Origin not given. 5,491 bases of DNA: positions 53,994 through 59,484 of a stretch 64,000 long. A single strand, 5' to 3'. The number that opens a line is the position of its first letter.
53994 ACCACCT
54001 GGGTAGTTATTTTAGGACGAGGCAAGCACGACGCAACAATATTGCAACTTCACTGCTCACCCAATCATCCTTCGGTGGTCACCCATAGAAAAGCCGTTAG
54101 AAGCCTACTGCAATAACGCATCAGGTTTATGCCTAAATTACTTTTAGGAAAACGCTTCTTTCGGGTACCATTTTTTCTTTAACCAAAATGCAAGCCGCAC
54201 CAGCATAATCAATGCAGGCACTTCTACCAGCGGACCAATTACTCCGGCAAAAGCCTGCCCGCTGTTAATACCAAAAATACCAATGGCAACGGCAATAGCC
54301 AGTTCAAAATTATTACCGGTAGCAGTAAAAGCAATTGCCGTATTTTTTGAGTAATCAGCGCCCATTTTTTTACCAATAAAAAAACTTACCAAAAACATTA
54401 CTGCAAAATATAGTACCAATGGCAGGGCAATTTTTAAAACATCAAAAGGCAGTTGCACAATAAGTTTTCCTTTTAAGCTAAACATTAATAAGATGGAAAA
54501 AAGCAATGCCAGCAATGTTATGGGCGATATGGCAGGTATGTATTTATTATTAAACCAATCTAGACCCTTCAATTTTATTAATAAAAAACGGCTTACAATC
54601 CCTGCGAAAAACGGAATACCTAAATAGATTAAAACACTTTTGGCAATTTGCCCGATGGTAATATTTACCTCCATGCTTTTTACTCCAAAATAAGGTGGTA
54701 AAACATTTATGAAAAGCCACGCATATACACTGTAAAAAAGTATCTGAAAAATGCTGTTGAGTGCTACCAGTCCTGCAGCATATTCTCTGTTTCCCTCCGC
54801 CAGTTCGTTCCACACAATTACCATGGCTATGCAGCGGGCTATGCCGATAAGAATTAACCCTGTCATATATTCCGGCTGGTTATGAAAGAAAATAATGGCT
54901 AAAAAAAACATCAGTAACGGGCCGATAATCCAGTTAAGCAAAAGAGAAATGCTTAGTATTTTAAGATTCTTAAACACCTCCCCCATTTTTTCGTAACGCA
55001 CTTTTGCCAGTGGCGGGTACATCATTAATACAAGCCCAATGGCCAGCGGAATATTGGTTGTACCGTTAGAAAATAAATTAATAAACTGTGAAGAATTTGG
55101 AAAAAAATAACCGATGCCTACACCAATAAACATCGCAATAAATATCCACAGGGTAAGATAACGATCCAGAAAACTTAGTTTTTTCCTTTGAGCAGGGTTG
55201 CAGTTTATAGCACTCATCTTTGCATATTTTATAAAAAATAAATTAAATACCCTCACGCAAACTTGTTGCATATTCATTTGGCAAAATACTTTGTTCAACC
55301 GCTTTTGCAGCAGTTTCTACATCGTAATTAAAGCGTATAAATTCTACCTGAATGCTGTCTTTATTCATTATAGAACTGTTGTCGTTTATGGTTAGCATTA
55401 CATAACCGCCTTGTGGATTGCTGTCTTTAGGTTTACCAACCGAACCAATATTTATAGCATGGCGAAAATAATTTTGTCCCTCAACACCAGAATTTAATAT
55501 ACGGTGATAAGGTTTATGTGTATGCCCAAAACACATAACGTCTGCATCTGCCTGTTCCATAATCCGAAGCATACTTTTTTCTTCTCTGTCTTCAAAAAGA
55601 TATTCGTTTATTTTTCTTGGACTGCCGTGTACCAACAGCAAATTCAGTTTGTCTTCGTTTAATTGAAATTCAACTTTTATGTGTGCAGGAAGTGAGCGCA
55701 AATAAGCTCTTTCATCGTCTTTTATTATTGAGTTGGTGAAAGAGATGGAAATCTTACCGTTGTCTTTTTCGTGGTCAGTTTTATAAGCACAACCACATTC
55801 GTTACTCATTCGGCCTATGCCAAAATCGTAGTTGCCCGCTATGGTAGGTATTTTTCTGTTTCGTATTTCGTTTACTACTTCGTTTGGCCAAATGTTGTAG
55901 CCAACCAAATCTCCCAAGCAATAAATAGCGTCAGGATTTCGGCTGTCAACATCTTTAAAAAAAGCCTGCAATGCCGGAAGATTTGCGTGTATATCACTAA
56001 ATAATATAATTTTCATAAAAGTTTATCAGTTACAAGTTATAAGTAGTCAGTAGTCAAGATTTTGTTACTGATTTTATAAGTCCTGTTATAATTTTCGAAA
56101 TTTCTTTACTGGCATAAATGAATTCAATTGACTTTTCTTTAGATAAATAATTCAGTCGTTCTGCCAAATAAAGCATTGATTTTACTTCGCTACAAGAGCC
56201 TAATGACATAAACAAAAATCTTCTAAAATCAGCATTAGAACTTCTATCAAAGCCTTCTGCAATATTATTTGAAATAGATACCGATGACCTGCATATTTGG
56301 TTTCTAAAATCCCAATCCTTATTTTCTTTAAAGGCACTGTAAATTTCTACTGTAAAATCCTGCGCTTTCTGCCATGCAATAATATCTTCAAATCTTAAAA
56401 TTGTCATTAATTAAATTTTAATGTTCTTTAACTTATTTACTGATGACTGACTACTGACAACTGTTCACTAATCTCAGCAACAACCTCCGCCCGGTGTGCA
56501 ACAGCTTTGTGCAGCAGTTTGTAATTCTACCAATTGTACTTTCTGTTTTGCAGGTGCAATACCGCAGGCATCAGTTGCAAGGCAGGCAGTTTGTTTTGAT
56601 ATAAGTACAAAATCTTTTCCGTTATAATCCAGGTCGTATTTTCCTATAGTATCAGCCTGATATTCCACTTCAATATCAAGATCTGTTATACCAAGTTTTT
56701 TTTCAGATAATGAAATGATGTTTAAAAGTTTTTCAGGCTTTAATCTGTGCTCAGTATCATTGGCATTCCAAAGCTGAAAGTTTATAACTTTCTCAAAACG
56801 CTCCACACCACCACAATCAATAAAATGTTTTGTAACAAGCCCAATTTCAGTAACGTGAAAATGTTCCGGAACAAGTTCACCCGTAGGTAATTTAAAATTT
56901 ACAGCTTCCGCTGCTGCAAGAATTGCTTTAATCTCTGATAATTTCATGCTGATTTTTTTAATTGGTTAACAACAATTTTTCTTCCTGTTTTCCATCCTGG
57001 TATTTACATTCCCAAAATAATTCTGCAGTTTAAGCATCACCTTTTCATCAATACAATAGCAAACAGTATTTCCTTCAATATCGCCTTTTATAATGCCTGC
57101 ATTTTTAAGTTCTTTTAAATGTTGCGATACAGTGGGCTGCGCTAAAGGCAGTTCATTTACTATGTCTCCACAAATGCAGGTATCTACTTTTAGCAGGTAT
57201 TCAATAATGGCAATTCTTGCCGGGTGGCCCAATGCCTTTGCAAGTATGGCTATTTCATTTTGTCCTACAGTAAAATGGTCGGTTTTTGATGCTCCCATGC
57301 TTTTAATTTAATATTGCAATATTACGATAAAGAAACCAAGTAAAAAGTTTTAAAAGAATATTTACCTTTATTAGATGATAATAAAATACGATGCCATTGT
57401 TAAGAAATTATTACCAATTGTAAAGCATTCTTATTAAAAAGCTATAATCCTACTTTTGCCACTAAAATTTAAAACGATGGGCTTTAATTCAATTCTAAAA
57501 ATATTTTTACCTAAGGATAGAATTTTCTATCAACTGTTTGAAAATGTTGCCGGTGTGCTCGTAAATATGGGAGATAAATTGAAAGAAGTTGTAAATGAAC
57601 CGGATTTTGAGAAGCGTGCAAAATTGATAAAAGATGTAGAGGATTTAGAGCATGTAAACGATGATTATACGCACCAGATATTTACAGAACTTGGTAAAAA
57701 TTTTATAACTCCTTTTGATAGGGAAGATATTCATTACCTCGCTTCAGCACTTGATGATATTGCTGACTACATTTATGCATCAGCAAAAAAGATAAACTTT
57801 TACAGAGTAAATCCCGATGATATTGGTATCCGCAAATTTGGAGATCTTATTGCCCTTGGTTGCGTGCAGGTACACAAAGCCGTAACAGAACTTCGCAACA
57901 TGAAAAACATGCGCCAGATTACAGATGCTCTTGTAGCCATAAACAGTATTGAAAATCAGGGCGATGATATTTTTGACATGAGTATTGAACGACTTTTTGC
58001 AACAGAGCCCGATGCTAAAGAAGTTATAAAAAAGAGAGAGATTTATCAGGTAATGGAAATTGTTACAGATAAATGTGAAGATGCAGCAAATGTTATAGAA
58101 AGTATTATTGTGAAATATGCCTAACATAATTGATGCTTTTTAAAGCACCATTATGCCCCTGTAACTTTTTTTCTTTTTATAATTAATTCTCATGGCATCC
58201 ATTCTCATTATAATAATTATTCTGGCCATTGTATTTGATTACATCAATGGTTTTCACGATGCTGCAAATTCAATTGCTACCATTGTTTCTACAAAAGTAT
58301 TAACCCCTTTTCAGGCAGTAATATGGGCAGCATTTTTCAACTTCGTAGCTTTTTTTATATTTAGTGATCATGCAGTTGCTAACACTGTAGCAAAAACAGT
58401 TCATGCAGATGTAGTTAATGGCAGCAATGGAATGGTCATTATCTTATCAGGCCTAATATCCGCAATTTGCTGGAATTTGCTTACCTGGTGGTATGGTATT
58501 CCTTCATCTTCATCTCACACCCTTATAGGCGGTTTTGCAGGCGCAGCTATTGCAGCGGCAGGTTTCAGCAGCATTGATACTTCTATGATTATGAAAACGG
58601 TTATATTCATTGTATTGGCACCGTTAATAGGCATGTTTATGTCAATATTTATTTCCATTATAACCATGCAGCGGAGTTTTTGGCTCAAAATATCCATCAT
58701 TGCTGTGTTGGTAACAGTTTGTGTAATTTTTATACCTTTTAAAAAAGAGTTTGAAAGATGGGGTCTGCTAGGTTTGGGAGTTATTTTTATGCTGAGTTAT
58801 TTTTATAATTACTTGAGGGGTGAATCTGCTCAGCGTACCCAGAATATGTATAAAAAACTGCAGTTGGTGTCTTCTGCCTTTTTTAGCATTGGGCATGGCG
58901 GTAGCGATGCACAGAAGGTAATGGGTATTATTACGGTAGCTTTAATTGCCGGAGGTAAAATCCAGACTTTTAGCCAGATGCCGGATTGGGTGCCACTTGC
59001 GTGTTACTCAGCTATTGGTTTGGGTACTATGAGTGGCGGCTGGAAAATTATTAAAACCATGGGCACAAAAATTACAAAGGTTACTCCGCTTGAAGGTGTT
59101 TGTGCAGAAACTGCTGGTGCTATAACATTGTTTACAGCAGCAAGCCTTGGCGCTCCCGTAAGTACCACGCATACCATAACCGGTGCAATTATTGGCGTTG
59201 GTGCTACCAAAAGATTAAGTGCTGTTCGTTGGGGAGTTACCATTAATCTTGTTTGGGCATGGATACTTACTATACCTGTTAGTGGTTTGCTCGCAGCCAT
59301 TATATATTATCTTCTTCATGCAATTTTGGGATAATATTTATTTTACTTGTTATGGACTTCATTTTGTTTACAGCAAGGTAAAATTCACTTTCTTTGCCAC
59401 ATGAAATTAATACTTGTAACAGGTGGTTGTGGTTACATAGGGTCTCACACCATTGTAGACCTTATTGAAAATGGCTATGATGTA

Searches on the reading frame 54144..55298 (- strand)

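Call 13: search_protein_families(library=pfam, proteins=[window:54144-55298:-])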
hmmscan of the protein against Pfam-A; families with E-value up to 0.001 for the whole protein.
window:54144-55298:- (384 aa): 1 family
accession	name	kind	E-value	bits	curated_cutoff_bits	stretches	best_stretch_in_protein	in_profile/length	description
PF01758.21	SBF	-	4.5e-60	203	24.3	1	86-282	1-190/191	Sodium Bile acid symporter family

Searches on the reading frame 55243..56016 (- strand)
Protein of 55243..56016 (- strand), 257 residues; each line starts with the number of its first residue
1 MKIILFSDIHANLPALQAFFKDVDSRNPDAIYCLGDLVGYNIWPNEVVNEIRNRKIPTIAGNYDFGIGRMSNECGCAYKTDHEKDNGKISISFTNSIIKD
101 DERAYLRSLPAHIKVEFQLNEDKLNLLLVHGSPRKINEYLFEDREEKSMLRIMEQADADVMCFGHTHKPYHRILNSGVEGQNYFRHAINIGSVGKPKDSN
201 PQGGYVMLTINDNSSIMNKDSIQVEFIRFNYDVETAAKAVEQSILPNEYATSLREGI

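Call 13: search_protein_families(library=pfam, proteins=[window:55243-56016:-])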
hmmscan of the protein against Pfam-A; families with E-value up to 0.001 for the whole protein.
window:55243-56016:- (257 aa): 2 families
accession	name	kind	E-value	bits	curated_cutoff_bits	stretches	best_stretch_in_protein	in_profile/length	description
PF12850.12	Metallophos_2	-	4e-21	76.1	27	1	1-212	1-153/154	Calcineurin-like phosphoesterase superfamily domain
PF00149.33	Metallophos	-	4.4e-17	63.6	21.5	1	1-169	1-191/191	Calcineurin-like phosphoesterase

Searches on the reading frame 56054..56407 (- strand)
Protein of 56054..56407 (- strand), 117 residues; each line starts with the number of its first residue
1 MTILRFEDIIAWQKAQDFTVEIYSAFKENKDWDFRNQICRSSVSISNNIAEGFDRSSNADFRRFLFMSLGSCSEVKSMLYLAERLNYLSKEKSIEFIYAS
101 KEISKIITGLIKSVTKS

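Call 15: search_protein_families(library=pfam, proteins=[window:56054-56407:-], max_evalue=0.01)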
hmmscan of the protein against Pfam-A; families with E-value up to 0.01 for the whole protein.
window:56054-56407:- (117 aa): 1 family
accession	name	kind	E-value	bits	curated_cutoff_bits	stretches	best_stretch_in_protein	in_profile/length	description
PF05635.17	23S_rRNA_IVP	-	1.4e-31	109.3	33.8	1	7-109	1-106/106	23S rRNA-intervening sequence protein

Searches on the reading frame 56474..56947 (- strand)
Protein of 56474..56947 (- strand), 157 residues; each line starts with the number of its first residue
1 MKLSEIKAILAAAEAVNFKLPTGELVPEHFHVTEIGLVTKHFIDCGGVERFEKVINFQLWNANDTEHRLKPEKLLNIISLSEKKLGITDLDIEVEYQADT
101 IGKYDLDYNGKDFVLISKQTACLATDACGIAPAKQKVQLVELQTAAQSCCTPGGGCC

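Call 15: search_protein_families(library=pfam, proteins=[window:56474-56947:-], max_evalue=0.01)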
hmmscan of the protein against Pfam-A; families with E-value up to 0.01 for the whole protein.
window:56474-56947:- (157 aa): 1 family
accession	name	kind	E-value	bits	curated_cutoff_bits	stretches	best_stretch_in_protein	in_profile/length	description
PF20001.5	DUF6428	-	4.9e-65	218.5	28.7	1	3-157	1-155/155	Family of unknown function (DUF6428)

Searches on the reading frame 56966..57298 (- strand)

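Call 15: search_protein_families(library=pfam, proteins=[window:56966-57298:-], max_evalue=0.01)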
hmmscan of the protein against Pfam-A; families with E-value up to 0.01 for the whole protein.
window:56966-57298:- (110 aa): 4 families
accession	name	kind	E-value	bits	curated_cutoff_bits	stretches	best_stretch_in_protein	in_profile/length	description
PF01022.26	HTH_5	-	1.4e-11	44.6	22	1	26-71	2-46/47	Bacterial regulatory protein, arsR family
PF12840.13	HTH_20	-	6.5e-08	32.9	27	1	23-71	1-49/51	Helix-turn-helix domain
PF13412.12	HTH_24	-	0.00078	19.4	21.9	1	45-71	22-48/48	Winged helix-turn-helix DNA-binding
PF12802.13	MarR_2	-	0.0045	17.6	27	1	28-70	7-50/61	MarR family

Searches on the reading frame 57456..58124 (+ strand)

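Call 15: search_protein_families(library=pfam, proteins=[window:57456-58124:+], max_evalue=0.01)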
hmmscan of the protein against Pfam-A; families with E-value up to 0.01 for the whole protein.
window:57456-58124:+ (222 aa): 1 family
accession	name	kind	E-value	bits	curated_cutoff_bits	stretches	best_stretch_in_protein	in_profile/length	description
PF01865.21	PhoU_div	-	1.6e-18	67.3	24.4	1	24-219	13-213/214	Protein of unknown function DUF47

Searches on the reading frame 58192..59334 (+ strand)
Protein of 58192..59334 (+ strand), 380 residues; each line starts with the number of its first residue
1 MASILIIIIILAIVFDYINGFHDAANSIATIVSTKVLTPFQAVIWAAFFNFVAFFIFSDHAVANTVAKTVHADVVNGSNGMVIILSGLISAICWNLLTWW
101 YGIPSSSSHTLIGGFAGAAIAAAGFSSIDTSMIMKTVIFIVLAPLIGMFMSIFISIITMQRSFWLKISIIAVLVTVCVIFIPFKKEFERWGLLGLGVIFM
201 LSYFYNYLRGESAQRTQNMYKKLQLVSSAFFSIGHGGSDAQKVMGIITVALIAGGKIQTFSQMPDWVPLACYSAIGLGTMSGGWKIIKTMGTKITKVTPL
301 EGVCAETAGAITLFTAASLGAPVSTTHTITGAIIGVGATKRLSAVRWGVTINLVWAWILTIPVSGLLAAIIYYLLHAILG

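Call 15: search_protein_families(library=pfam, proteins=[window:58192-59334:+], max_evalue=0.01)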
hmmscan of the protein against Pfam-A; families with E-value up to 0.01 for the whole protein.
window:58192-59334:+ (380 aa): 1 family
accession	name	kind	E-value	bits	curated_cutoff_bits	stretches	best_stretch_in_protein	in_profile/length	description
PF01384.25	PHO4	-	4e-95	319.2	33.7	1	19-368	1-350/350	Phosphate transporter family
